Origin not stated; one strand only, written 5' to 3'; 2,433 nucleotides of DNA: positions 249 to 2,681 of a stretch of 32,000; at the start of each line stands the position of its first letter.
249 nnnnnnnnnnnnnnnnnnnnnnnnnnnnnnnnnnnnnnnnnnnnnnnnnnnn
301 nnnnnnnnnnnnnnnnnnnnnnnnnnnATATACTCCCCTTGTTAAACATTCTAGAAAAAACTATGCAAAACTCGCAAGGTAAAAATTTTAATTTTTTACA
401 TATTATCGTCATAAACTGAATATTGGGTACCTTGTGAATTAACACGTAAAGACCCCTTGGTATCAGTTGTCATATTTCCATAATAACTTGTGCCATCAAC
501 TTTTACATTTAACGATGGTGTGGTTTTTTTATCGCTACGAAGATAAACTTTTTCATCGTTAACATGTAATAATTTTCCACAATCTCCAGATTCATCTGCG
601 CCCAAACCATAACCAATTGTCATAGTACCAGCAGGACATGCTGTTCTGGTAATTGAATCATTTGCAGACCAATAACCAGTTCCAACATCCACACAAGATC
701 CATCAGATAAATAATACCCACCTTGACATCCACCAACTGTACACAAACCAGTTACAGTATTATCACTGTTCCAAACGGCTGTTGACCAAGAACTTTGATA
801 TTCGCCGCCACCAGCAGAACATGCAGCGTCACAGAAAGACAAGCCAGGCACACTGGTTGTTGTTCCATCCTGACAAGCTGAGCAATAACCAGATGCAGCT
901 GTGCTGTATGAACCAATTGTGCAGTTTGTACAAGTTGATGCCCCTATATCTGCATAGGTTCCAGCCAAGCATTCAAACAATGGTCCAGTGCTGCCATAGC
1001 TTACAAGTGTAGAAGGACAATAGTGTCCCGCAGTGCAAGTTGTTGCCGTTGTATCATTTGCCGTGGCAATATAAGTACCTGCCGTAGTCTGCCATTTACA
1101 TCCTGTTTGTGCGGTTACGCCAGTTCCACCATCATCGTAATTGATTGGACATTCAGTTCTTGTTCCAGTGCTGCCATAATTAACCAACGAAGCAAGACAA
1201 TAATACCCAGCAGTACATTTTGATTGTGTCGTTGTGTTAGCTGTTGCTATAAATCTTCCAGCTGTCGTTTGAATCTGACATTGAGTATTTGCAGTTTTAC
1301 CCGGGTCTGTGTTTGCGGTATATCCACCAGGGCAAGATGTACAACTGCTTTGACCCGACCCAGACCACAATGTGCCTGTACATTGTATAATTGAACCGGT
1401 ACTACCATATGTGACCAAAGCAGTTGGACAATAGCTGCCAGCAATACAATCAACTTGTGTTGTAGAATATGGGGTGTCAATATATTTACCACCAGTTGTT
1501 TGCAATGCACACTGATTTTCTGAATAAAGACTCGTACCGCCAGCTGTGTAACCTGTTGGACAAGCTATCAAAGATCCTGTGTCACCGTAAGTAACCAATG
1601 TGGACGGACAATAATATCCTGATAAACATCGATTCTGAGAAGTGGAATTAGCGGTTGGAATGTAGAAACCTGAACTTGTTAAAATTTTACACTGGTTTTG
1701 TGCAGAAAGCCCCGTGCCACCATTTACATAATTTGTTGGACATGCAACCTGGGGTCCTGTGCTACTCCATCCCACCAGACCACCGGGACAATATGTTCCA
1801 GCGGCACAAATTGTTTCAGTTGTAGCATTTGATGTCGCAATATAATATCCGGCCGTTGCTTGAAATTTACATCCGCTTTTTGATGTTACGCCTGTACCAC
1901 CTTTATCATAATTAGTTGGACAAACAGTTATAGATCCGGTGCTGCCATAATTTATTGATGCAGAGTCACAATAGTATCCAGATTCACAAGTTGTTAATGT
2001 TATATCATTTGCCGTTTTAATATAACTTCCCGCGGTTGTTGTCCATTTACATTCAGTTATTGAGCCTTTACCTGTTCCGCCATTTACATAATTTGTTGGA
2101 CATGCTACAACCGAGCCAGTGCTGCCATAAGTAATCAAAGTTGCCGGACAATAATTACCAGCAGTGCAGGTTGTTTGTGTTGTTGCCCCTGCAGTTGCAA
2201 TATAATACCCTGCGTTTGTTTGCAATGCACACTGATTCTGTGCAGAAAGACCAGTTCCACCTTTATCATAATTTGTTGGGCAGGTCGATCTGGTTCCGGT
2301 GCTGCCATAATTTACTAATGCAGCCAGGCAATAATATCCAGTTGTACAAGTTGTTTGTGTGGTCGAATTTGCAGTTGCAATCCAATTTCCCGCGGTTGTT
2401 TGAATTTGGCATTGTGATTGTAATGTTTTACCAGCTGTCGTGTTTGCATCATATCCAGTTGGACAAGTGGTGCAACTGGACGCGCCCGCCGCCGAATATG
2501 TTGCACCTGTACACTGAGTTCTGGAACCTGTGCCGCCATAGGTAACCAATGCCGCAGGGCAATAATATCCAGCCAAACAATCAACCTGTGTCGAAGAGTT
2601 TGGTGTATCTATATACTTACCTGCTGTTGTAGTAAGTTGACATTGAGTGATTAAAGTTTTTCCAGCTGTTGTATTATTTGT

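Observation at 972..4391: Repeat units of 60 aa (4 Cys) or 77 aa (6 Cys), mostly exact in length, with invariant cysteine offsets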

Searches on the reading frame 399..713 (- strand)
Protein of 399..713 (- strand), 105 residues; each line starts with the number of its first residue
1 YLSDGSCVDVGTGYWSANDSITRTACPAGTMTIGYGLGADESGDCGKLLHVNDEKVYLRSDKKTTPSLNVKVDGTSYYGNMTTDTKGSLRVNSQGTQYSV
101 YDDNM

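Call 39: search_protein_families(library=pfam, proteins=[window:399-695:-], max_evalue=10)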
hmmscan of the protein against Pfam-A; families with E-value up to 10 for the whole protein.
seq(99 aa): 1 family
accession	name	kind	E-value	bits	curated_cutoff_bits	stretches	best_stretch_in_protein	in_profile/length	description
PF08622.16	Svf1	-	0.069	13.6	25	1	20-84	67-129/163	Svf1-like N-terminal lipocalin domain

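Call 44: find_related_loci(query=A4, collection=genome_contigs, flank=10000)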
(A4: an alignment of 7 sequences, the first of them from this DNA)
Query A4 (95 aa) in genome_contigs; peptide patterns used: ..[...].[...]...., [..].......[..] (x = any residue, [..] = any of these).
270 stretches matched a pattern; 105 encode a relative of the query (tblastn E <= 1e-3); the best 80 are kept; 80 distinct loci.
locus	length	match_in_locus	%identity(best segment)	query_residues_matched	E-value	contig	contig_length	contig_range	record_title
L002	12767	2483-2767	74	1-95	4e-46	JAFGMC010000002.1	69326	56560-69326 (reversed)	MAG: Alphaproteobacteria bacterium isolate Zod_Metabat.441 k87_898048, whole genome shotgun sequence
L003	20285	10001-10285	71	1-95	5e-43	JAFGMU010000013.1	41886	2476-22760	MAG: Alphaproteobacteria bacterium isolate Zod_Metabat.497 k87_3019545, whole genome shotgun sequence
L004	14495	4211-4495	66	1-95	5e-41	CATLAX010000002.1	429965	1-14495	MAG TPA_asm: uncultured Alphaproteobacteria bacterium isolate MGG05853_1680015463 genome assembly, contig: ERR3199562_11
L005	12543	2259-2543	63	1-95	6e-39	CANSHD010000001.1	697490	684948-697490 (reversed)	MAG TPA_asm: uncultured Alphaproteobacteria bacterium isolate SRR15730559_bin.33_metawrap_v1.3_MAG genome assembly, cont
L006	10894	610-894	64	1-95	6e-39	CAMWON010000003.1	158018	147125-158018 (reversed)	MAG TPA_asm: uncultured Alphaproteobacteria bacterium isolate SRR14411251_bin.18_metawrap_v1.3_MAG genome assembly, cont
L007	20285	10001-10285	64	1-95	5e-38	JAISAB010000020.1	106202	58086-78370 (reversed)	MAG: Rickettsiales bacterium isolate Gx481_bin12 k119_867209, whole genome shotgun sequence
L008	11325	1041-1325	62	1-95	7e-38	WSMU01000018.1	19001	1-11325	MAG: Alphaproteobacteria bacterium isolate RACS_032 NODE_907_length_19001_cov_8.361816, whole genome shotgun sequence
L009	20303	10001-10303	61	1-95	1e-37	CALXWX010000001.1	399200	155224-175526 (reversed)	MAG: uncultured Alphaproteobacteria bacterium isolate BRZ_EC__bin9 genome assembly, contig: BRZ_EC__NODE_9_length_399200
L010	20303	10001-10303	61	1-95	5e-38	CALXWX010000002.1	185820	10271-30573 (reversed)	MAG: uncultured Alphaproteobacteria bacterium isolate BRZ_EC__bin9 genome assembly, contig: BRZ_EC__NODE_90_length_18582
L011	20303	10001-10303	60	1-95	2e-37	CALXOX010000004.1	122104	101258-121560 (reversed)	MAG: uncultured Alphaproteobacteria bacterium isolate BRZ_MD__bin1 genome assembly, contig: BRZ_MD__NODE_198_length_1221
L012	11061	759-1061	59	1-95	3e-37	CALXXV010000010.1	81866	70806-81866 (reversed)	MAG: uncultured Alphaproteobacteria bacterium isolate E08__bin46 genome assembly, contig: E08__k127_288357, whole genome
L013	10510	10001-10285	62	1-95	6e-37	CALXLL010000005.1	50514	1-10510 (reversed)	MAG: uncultured Alphaproteobacteria bacterium isolate BRZ_E__bin176 genome assembly, contig: BRZ_E__NODE_1243_length_505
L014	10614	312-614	60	1-95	9e-37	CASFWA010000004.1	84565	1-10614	uncultured proteobacterium isolate A86_L4_360360_idba_bin.28 genome assembly, contig: A86_L4_360360_idba_bin.28.fa_scaff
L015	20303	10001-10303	59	1-95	9e-37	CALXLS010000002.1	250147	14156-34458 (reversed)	MAG: uncultured Alphaproteobacteria bacterium isolate BRZ_DL__bin85 genome assembly, contig: BRZ_DL__NODE_35_length_2501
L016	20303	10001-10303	60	1-95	1e-36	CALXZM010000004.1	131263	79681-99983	MAG: uncultured Alphaproteobacteria bacterium isolate BRZ_LB__bin18 genome assembly, contig: BRZ_LB__NODE_140_length_131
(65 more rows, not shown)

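Call 55: find_homologous_proteins(query=A3, max_evalue=0.001)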
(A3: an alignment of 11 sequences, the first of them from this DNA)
Query A3 (11 sequences) (95 aa, profile of the alignment): 57 proteins with E <= 0.001 among 1630 candidates.
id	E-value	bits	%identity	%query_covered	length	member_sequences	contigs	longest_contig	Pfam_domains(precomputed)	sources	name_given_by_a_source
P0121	2.7e-41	157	61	100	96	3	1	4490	-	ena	-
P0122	1.9e-40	155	62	86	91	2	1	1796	-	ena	-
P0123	2.6e-40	154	61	100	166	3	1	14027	-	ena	-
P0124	4.7e-40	153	60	98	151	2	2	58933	-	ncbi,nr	ncbi:MAG: hypothetical protein K2L95_02400, partial [Alphaproteobacteria bacterium]|nr:hypothetical 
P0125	5.2e-37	144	59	99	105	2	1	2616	-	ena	-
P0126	5.2e-37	144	66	100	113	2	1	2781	-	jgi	-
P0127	5.4e-37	144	64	100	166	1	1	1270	-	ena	-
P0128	7.7e-37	143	51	96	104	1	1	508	-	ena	-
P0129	1.6e-36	142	69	85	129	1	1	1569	-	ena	-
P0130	3.5e-36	141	59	100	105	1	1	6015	-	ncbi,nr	ncbi:MAG: hypothetical protein K2I81_03805, partial [Alphaproteobacteria bacterium]|nr:hypothetical 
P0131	3.5e-36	141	56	100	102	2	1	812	-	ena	-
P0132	1.3e-35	139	64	100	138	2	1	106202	-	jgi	jgi:hypothetical protein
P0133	1.2e-34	136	54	99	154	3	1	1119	-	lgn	-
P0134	1.9e-34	135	59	98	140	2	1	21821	-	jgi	jgi:hypothetical protein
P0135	2.0e-34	135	55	98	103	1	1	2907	-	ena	-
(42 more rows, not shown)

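Call 63: predict_structure(alignment_id=A6)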
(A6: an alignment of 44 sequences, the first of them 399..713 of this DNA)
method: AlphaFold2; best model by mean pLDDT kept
length: 105 residues; sequences in the alignment: 44
mean_pLDDT: 95.2   pTM: 0.83
mean pLDDT of the five models: 95.2, 95.1, 95.0, 94.1, 92.3
residues with pLDDT >= 90: 92; 70-90: 13; 50-70: 0; < 50: 0
segments of 3 or more residues with pLDDT < 50: none
pLDDT, mean of each block of 10 residues (from residue 1): 90 95 97 95 97 95 97 97 95 97 89
secondary structure, 60 per line:
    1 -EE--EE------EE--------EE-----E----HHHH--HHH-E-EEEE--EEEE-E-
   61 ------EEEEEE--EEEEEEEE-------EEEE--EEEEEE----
elements in order: H36-39 E48-51 E54-57 E67-72 E75-82 E90-93 E96-101

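Call 66: fold_search(model_id=the predicted structure, library=pdb)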
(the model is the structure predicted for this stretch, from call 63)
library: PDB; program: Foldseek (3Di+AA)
matches with E <= 10: 21; with E <= 0.001: 0
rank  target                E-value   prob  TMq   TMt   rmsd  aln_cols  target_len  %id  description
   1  8xl2_C                2.2e+00  0.03  0.16  0.03  13.5       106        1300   11  Human acetyl-CoA carboxylase 1 filament in complex with acetyl-CoA (ACC1-inact) (released 2024-10-23)
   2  1kxe                  4.1e+00  0.02  0.17  0.13  11.5        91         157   19  SINDBIS VIRUS CAPSID (Y180S, E183G DOUBLE MUTANT), TETRAGONAL CRYSTAL FORM (released 1996-11-08)
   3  4myp_A                4.5e+00  0.03  0.23  0.20  13.7       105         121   12  Structure of the central NEAT domain, N2, of the listerial Hbp2 protein complexed with heme (released 2014-10-22)
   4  1ep5_C                4.8e+00  0.02  0.17  0.14  11.0        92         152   16  CRYSTAL STRUCTURE OF THE CONSERVED CORE DOMAIN OF VENEZUALAN EQUINE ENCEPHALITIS CAPSID PROTEIN (released 2003-07-08)
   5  7cd9_A                5.1e+00  0.01  0.17  0.10  12.2       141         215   10  Crystal Structure of SETDB1 tudor domain in complexed with Compound 6 (released 2021-04-07)
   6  8xkz_C                5.4e+00  0.03  0.15  0.02  11.0        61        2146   16  Core region of the citrate-induced human acetyl-CoA carboxylase 1 filament (ACC1-citrate) (released 2024-10-23)
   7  1vcp_A                5.4e+00  0.02  0.18  0.14  10.9        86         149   17  SEMLIKI FOREST VIRUS CAPSID PROTEIN (CRYSTAL FORM I) (released 1996-12-07)
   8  8ua8_H                6.0e+00  0.02  0.18  0.14  11.0        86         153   17  Structure of Semliki Forest virus VLP in complex with VLDLR LA2 (released 2024-08-14)
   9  8xl0_E                6.7e+00  0.02  0.15  0.02  11.0        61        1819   16  Citrate-induced filament of human acetyl-coenzyme A carboxylase 1 (ACC1-citrate) (released 2024-10-23)
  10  8pae_AA               6.7e+00  0.02  0.19  0.16   6.4        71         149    4  Structure of the ectodomain of Atypical Porcine Pestivirus E2 at 1.2A resolution (released 2024-03-27)
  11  8yvy_D                7.1e+00  0.02  0.18  0.14  11.1        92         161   16  Semliki Forest virus virion (released 2024-12-11)
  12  1kxc                  7.5e+00  0.02  0.18  0.14  11.2        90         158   14  SINDBIS VIRUS CAPSID (N190K MUTANT), TETRAGONAL CRYSTAL FORM (released 1996-11-08)
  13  8sgx_S                7.5e+00  0.01  0.15  0.05  12.7       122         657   11  Leishmania tarentolae propionyl-CoA carboxylase (alpha-4-beta-6) (released 2023-05-17)
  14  1p3h_A                7.9e+00  0.01  0.14  0.15  15.2        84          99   14  Crystal Structure of the Mycobacterium tuberculosis chaperonin 10 tetradecamer (released 2003-07-15)
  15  3j2w_I                8.3e+00  0.02  0.18  0.14  10.9        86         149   16  Electron cryo-microscopy of Chikungunya virus (released 2013-04-24)
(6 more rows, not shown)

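Call 77: search_protein_families(library=pfam, proteins=[L003:7571-10288:+], max_evalue=1)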
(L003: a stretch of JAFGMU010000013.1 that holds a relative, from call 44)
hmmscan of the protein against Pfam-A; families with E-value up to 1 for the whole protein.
L003:7571-10288:+ (905 aa): 3 families
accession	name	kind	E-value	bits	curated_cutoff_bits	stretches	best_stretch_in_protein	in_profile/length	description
PF07699.19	Ephrin_rec_like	-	0.0027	17.9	23.1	3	735-772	1-37/48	Tyrosine-protein kinase ephrin type A/B receptor-like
PF00754.31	F5_F8_type_C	-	0.0039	17.7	28.2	1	618-692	13-98/127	F5/8 type C domain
PF19087.6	DUF5776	-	0.5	11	27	0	196-215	44-62/67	Domain of unknown function (DUF5776)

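Call 83: search_protein_families(library=ncbifam, proteins=[window:399-713:-], max_evalue=0.1)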
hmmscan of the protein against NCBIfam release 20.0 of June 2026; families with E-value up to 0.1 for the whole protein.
window:399-713:- (105 aa): 0 families

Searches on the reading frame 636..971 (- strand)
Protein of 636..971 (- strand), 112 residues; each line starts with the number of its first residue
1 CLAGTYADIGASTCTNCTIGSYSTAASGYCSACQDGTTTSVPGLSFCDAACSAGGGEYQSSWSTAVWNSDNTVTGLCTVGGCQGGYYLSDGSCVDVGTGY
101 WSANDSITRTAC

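Call 39: search_protein_families(library=pfam, proteins=[window:636-971:-], max_evalue=10)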
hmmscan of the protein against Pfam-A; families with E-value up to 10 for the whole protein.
seq(112 aa): 4 families
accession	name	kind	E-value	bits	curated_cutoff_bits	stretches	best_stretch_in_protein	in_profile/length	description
PF07699.19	Ephrin_rec_like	-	0.00012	22.2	23.1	1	4-43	1-41/48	Tyrosine-protein kinase ephrin type A/B receptor-like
PF13948.11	DUF4215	-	0.095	13.5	27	1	14-48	1-33/47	Domain of unknown function (DUF4215)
PF23091.2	TNFR_ELAPOR1_6th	-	0.53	10.7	33.2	1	11-39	11-38/41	ELAPOR1-like, TNF receptor-like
PF07562.20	NCD3G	-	5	7.5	38.9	1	13-37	28-52/54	Nine Cysteines Domain of family 3 GPCR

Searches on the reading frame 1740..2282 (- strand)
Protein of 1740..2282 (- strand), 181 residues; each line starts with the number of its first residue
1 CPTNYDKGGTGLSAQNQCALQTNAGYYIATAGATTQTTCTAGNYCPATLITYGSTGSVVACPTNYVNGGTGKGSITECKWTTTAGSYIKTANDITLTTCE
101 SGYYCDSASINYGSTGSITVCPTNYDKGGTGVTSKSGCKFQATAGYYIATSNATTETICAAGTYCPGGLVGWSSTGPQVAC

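Call 39: search_protein_families(library=pfam, proteins=[window:1740-2282:-], max_evalue=10)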
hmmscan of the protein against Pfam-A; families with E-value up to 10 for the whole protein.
seq(181 aa): 1 family
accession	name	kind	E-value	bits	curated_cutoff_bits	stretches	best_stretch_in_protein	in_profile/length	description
PF04706.18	Dickkopf_N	-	0.23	12.2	25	0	98-111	7-20/51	Dickkopf N-terminal cysteine-rich region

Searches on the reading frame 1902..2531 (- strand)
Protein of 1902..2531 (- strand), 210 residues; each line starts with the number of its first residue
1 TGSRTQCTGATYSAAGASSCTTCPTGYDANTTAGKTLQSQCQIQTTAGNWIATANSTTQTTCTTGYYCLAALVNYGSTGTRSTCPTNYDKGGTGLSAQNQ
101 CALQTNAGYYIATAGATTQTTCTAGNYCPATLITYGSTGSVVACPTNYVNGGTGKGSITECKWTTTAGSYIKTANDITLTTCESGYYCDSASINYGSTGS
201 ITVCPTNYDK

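Call 30: predict_structure(alignment_id=A2)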
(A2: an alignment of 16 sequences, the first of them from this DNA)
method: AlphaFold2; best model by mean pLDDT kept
length: 210 residues; sequences in the alignment: 16
mean_pLDDT: 92.8   pTM: 0.78
mean pLDDT of the five models: 92.8, 92.5, 91.9, 91.8, 91.3
residues with pLDDT >= 90: 176; 70-90: 26; 50-70: 6; < 50: 2
segments of 3 or more residues with pLDDT < 50: none
pLDDT, mean of each block of 10 residues (from residue 1): 72 87 92 89 97 97 98 96 97 98 98 96 97 96 93 93 96 95 93 95 73
secondary structure, 60 per line:
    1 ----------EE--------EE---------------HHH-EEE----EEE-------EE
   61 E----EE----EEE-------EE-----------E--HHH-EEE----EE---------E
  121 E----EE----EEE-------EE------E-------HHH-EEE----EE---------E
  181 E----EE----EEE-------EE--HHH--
elements in order: E42-44 E49-51 E59-61 E72-74 E102-104 E132-134 E162-164 E192-194

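Call 34: fold_search(model_id=the predicted structure, library=pdb)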
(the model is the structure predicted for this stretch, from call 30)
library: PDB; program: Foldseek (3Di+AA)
matches with E <= 10: 78; with E <= 0.001: 0
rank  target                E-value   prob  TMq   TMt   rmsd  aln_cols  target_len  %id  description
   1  9vqm_B                1.8e-01  0.54  0.22  0.07  12.1       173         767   18  Cryo-EM structure of Elapor1WT in tetrameric form (released 2025-07-23)
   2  9vql_A                2.7e-01  0.30  0.22  0.06  14.3       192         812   16  Cryo-EM structure of the dimeric Elapor1 mutant (released 2025-07-23)
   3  9vqm_A                4.3e-01  0.30  0.22  0.07  12.2       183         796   17  Cryo-EM structure of Elapor1WT in tetrameric form (released 2025-07-23)
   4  6a3w_C                9.3e-01  0.13  0.23  0.30   9.9       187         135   12  Complex structure of 4-1BB and utomilumab (released 2018-10-10)
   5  8xl0_E                9.3e-01  0.04  0.14  0.03  23.1       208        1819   12  Citrate-induced filament of human acetyl-coenzyme A carboxylase 1 (ACC1-citrate) (released 2024-10-23)
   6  8xkz_C                9.3e-01  0.04  0.14  0.03  23.1       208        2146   12  Core region of the citrate-induced human acetyl-CoA carboxylase 1 filament (ACC1-citrate) (released 2024-10-23)
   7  2hev_R                9.8e-01  0.06  0.13  0.18  17.8       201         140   12  Crystal structure of the complex between OX40L and OX40 (released 2006-08-29)
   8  9cu8_B                1.0e+00  0.21  0.30  0.34   8.0       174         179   11  Crystal Structure of TNFR2 TNFR2_mb1 Complex (released 2024-12-04)
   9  3buk_C                1.0e+00  0.12  0.22  0.25   9.7       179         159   13  Crystal Structure of the Neurotrophin-3 and p75NTR Symmetrical Complex (released 2008-07-15)
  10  9vqm_D                1.1e+00  0.18  0.21  0.07  12.2       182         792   17  Cryo-EM structure of Elapor1WT in tetrameric form (released 2025-07-23)
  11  6pe8_U                1.1e+00  0.09  0.18  0.22  16.6       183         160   12  Crystal structure of CD40/ABBV-323 FAB complex (released 2019-08-14)
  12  8yx9_K                1.2e+00  0.10  0.20  0.25  10.6       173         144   12  CD40 in complex with Dacetuzumab Fab (released 2024-05-08)
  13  6pe8_T                1.3e+00  0.08  0.19  0.23  16.4       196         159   13  Crystal structure of CD40/ABBV-323 FAB complex (released 2019-08-14)
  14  6mgp_X                1.6e+00  0.09  0.23  0.27   9.8       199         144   12  Structure of human 4-1BB / 4-1BBL complex (released 2018-11-14)
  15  8gye_A                1.7e+00  0.08  0.23  0.28  10.7       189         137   13  Crystal Structure of the 4-1BB in complex with ZG033 Fab (released 2023-09-27)
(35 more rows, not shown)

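Call 71: fold_search(model_id=the predicted structure, library=viral)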
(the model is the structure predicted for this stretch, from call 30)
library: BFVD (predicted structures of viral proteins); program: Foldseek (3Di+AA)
matches with E <= 10: 71; with E <= 0.001: 0
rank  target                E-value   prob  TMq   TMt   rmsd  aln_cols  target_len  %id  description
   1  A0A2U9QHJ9            6.8e-03  0.66  0.21  0.14  12.6       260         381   14  TNF receptor-like protein [Sea otter poxvirus]
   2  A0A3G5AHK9            6.7e-02  0.54  0.22  0.08  17.3       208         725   21  Uncharacterized protein [Sylvanvirus sp.]
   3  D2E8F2                1.3e-01  0.77  0.33  0.19   8.8       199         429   13  (no name in the UniProt tables at hand)
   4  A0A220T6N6            6.7e-01  0.13  0.22  0.23  10.3       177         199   14  Truncated TNFa-receptor [Eptesipox virus]
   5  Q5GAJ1                6.7e-01  0.09  0.17  0.16  11.8       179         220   12  Tumor necrosis factor receptor [Grouper iridovirus]
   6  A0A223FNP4            7.4e-01  0.10  0.19  0.22  10.0       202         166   11  (no name in the UniProt tables at hand)
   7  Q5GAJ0                7.4e-01  0.10  0.18  0.17  11.7       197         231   13  Tumor necrosis factor receptor [Grouper iridovirus]
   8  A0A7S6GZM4            8.2e-01  0.08  0.12  0.06  14.2       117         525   14  (no name in the UniProt tables at hand)
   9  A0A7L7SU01            8.2e-01  0.03  0.12  0.07  27.0       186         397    8  Minor tail protein [Mycobacterium phage Luke]
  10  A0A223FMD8            9.1e-01  0.02  0.11  0.08  22.3       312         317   14  TNF-alpha-receptor-like protein [Murmansk poxvirus]
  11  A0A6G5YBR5            1.5e+00  0.05  0.11  0.15  13.5       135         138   12  (no name in the UniProt tables at hand)
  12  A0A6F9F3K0            1.7e+00  0.12  0.22  0.17   9.9       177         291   14  TNFR [Blueface angelfish adomavirus]
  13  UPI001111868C         1.7e+00  0.07  0.11  0.17  14.0        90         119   14  (no name look-up for this kind of identifier)
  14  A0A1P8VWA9            2.0e+00  0.01  0.09  0.07  16.0       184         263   17  (no name in the UniProt tables at hand)
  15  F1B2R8                2.1e+00  0.01  0.12  0.11  27.5       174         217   13  (no name in the UniProt tables at hand)
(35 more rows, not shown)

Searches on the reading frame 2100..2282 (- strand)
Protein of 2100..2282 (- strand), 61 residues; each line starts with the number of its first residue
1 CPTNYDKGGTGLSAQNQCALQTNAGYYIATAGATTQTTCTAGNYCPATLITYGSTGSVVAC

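Call 52: search_solved_structures(query=A5, max_evalue=10, show_alignments=3)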
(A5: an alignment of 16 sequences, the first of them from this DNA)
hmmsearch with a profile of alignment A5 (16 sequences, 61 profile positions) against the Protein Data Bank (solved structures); distinct sequences matched with E-value up to 10: 1.
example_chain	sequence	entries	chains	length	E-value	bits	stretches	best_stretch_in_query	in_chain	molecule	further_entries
8s4u_B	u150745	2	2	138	0.38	14.3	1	40-55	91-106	Nanobody 3.4 | Nb3.4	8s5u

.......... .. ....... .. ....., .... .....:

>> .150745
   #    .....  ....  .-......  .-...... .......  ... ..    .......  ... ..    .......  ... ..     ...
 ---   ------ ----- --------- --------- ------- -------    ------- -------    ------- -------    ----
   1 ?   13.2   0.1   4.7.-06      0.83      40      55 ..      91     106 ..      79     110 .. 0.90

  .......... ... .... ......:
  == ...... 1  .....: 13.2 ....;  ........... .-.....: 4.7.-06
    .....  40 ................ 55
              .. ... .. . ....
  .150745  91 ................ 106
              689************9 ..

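Call 62: search_protein_representatives(alignment_id=A5)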
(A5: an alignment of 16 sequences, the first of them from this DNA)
Query: 16 sequences, 61 profile positions. Proteins with E-value up to 0.001 (for the whole library): 397; up to 1e-10: 183; up to 1e-30: 65. The best 150 are listed.
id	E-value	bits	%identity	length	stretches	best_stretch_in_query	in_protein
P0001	0.0e+00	1379.8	-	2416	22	1-61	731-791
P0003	3.4e-218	722.3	-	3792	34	1-61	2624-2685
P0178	5.9e-202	670.3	-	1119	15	1-60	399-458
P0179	2.5e-149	501.7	-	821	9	1-61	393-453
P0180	8.1e-138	464.9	-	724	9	1-61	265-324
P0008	5.6e-130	439.7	-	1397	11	1-61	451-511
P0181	1.5e-123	419.2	-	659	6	1-61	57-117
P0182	2.8e-108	370.2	-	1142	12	1-61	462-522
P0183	2.5e-103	354.4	-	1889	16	3-61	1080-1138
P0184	7.2e-95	327.3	-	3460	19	1-61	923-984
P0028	5.4e-78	273.2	-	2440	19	1-61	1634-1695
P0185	1.2e-69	246.6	-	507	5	1-61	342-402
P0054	8.3e-69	243.8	-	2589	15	1-61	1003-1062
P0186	1.1e-68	243.5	-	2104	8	1-61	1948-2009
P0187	1.1e-67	240.2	-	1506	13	1-61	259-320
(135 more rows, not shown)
